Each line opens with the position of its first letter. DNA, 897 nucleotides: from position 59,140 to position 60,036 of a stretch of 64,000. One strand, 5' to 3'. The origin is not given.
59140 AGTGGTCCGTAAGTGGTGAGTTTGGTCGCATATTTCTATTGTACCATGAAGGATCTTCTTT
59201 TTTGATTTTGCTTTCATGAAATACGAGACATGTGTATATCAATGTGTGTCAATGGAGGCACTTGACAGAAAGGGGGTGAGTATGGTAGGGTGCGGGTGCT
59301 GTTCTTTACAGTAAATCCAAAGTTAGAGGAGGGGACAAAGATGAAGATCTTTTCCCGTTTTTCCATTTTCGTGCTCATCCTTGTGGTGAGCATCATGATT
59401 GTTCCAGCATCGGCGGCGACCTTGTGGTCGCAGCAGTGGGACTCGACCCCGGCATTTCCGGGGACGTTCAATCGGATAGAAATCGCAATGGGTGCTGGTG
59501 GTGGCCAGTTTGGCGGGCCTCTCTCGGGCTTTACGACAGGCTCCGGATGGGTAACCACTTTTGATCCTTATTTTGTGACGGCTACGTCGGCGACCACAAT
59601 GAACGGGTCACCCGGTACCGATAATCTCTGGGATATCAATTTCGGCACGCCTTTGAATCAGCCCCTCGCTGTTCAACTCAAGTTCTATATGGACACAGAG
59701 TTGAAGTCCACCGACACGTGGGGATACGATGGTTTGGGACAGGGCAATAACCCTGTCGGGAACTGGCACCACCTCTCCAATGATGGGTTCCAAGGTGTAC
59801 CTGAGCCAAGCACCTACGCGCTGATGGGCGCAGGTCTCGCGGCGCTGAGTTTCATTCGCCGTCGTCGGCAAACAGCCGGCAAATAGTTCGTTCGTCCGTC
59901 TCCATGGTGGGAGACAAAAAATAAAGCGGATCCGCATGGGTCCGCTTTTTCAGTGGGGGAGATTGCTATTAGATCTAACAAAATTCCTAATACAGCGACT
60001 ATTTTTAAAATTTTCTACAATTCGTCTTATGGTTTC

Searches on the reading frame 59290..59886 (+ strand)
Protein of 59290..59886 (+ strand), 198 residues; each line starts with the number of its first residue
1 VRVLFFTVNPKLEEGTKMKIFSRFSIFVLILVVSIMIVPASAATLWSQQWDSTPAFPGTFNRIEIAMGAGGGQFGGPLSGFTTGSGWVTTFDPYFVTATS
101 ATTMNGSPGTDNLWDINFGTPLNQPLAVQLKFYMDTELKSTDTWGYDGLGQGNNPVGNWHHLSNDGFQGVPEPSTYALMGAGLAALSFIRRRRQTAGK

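Call 91: search_protein_families(library=pfam, proteins=[window:59290-59886:+], max_evalue=0.001)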
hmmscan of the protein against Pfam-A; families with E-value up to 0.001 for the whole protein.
window:59290-59886:+ (198 aa): 1 family
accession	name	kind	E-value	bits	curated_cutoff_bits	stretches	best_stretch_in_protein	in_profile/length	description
PF07589.16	PEP-CTERM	-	4e-07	30.3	20.7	1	170-193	2-24/24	PEP-CTERM motif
